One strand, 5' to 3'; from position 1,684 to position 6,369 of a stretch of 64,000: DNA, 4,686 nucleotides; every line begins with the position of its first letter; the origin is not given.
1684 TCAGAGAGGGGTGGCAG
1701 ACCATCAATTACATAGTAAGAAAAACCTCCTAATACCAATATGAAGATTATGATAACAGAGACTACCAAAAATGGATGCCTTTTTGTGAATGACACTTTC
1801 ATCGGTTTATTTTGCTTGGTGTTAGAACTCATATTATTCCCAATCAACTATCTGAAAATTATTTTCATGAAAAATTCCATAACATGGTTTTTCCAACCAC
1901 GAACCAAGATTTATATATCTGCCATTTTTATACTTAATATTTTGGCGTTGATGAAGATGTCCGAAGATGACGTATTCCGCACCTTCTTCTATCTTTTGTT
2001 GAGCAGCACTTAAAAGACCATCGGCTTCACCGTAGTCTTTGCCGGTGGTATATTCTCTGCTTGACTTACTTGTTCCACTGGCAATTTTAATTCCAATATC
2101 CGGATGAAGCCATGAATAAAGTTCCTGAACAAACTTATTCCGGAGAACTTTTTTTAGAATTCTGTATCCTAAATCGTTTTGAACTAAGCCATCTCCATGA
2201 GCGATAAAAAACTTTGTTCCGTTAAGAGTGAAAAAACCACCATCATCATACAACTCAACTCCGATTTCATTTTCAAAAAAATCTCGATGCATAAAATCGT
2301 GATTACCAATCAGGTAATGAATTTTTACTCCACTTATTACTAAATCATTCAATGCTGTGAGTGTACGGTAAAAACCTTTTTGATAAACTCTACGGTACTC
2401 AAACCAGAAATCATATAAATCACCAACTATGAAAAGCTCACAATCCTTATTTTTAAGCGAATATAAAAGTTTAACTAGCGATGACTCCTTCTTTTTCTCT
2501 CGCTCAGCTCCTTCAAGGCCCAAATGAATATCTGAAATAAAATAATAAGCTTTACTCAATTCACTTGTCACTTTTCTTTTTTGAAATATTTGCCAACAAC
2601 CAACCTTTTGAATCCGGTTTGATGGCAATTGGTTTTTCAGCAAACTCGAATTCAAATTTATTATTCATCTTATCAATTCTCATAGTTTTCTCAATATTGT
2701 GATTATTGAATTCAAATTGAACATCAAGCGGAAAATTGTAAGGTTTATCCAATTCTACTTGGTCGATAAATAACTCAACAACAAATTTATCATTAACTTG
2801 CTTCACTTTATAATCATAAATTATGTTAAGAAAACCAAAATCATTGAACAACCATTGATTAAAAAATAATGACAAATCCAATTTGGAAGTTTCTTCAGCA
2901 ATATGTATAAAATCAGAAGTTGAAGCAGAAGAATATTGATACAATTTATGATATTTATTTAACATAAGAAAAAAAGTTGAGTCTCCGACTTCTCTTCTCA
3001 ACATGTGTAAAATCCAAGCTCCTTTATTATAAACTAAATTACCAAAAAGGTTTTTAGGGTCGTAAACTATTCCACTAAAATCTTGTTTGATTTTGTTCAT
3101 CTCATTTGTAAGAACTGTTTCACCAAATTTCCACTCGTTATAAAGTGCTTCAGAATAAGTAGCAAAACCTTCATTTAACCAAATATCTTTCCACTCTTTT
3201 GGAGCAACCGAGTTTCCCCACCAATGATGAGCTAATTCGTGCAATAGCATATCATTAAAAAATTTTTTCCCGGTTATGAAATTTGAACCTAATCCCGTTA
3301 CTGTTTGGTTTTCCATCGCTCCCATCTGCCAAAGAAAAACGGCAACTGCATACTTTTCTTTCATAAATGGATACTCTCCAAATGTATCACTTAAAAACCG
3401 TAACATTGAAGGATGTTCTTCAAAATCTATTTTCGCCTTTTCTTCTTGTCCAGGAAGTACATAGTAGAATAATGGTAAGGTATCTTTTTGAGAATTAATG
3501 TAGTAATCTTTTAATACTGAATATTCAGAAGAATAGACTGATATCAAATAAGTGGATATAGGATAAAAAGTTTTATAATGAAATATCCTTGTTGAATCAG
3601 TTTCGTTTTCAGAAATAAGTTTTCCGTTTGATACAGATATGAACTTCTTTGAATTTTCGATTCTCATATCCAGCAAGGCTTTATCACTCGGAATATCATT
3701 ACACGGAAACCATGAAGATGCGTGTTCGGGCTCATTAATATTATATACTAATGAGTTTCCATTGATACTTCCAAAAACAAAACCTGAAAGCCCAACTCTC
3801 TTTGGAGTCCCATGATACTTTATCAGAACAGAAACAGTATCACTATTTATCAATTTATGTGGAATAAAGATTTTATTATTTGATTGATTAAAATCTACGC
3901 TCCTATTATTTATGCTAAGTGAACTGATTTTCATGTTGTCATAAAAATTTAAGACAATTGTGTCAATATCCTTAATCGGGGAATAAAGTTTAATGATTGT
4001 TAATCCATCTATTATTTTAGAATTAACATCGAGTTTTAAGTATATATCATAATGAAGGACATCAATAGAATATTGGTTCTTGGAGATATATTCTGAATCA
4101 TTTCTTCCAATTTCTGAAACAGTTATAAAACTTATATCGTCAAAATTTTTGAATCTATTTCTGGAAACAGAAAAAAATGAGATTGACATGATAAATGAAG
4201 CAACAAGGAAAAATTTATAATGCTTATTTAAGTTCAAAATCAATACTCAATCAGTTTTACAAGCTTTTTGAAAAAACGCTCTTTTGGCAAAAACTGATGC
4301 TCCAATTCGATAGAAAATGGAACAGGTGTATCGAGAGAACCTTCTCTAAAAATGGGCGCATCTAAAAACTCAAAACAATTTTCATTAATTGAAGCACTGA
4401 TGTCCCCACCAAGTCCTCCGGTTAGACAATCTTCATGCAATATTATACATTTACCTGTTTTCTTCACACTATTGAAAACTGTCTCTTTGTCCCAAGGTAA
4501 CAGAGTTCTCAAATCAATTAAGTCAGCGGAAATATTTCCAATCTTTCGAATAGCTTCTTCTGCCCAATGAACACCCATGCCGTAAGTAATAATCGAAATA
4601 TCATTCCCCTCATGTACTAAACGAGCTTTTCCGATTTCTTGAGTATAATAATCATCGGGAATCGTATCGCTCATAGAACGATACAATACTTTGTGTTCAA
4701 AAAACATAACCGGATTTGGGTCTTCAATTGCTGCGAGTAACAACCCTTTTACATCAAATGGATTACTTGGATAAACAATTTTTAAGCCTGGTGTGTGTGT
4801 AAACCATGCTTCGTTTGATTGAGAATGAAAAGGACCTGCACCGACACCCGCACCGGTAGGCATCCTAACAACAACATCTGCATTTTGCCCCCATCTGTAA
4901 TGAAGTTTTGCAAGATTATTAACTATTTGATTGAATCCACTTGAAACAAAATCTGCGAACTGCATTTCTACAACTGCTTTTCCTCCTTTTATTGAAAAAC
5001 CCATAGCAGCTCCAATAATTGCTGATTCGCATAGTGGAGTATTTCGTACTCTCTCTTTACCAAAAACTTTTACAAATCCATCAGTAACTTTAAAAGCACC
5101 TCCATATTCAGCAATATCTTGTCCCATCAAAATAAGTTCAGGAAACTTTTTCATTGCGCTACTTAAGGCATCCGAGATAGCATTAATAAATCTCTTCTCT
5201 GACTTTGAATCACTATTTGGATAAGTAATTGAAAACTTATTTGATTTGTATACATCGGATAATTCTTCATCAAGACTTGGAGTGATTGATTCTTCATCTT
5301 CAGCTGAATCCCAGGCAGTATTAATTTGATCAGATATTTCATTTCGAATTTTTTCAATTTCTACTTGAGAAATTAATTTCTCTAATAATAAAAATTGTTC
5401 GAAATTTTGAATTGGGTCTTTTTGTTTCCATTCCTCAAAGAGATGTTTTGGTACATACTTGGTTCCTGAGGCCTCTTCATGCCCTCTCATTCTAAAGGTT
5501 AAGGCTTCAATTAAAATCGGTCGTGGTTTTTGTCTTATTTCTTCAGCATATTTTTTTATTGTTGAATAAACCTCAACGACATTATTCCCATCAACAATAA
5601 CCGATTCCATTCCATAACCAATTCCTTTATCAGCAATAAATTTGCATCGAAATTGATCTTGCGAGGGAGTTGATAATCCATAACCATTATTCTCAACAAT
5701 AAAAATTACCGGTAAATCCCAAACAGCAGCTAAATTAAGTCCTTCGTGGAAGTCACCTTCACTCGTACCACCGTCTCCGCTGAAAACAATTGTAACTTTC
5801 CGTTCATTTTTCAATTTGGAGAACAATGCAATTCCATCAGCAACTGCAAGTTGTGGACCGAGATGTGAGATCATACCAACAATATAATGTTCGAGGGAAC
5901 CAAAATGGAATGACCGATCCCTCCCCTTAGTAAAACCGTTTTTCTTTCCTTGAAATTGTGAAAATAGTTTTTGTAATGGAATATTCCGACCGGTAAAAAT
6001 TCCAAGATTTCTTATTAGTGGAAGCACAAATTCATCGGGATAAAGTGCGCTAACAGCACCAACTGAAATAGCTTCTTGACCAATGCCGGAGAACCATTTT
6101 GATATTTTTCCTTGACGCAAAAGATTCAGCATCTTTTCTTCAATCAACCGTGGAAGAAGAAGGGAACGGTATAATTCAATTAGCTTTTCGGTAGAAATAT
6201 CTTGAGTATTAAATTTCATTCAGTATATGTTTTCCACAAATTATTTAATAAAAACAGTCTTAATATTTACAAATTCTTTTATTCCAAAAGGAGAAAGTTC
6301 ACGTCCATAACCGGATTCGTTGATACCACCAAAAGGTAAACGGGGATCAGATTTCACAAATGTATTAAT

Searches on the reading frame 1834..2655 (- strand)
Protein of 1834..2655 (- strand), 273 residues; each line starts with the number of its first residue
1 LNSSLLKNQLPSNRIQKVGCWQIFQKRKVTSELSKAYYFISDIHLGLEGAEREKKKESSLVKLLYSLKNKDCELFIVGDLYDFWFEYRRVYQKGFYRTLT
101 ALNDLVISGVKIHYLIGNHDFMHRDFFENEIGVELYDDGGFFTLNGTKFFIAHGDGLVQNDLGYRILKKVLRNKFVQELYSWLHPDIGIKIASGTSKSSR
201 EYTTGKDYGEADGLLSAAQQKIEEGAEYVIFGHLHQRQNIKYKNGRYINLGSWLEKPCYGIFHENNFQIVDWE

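Call 31: search_protein_families(library=pfam, proteins=[window:1834-2655:-], max_evalue=0.00001)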
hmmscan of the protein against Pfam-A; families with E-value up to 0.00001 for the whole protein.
window:1834-2655:- (273 aa): 2 families
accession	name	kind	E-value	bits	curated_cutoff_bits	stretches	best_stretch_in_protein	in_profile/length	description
PF00149.33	Metallophos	-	9.1e-12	46.2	21.5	1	38-236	4-190/191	Calcineurin-like phosphoesterase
PF12850.12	Metallophos_2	-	2.7e-08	34.4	27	0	215-254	96-136/154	Calcineurin-like phosphoesterase superfamily domain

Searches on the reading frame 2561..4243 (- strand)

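Call 31: search_protein_families(library=pfam, proteins=[window:2561-4243:-], max_evalue=0.00001)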
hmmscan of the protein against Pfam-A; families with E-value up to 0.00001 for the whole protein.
window:2561-4243:- (560 aa): 2 families
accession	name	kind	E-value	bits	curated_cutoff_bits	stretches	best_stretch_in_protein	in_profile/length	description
PF01433.26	Peptidase_M1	-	1.2e-29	103.9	27.7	1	274-464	3-218/218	Peptidase family M1 domain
PF17900.6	Peptidase_M1_N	-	4.5e-19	69.7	25.8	1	63-233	3-186/186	Peptidase M1 N-terminal domain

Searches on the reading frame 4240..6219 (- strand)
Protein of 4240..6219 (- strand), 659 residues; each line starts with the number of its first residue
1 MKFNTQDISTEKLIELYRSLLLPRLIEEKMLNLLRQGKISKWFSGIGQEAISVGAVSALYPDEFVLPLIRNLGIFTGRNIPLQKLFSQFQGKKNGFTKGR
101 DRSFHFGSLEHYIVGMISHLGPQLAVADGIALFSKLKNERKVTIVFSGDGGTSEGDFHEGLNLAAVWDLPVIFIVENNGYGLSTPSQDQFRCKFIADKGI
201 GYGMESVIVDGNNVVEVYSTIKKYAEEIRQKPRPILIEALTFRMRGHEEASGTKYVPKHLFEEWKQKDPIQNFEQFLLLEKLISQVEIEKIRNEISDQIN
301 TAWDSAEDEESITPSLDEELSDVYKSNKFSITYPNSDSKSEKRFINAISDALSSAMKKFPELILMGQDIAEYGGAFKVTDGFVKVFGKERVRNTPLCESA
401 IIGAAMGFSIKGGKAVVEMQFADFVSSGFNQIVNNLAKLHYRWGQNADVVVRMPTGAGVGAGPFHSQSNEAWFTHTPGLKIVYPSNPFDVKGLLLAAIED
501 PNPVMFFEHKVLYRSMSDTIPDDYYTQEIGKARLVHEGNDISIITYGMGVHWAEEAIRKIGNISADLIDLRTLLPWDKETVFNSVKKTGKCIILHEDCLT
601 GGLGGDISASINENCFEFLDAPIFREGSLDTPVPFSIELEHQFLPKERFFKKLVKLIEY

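Call 31: search_protein_families(library=pfam, proteins=[window:4240-6219:-], max_evalue=0.00001)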
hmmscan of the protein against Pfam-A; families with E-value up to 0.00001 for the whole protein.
window:4240-6219:- (659 aa): 3 families
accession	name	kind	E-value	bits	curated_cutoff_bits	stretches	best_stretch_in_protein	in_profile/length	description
PF00676.26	E1_dh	-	1e-68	231.9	22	1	18-313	2-298/300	Dehydrogenase E1 component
PF02779.29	Transket_pyr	-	6.4e-37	127.3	27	1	345-514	6-173/174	Transketolase, pyrimidine binding domain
PF02780.25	Transketolase_C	-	7.4e-30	103.9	25.9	1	530-646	1-120/124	Transketolase, C-terminal domain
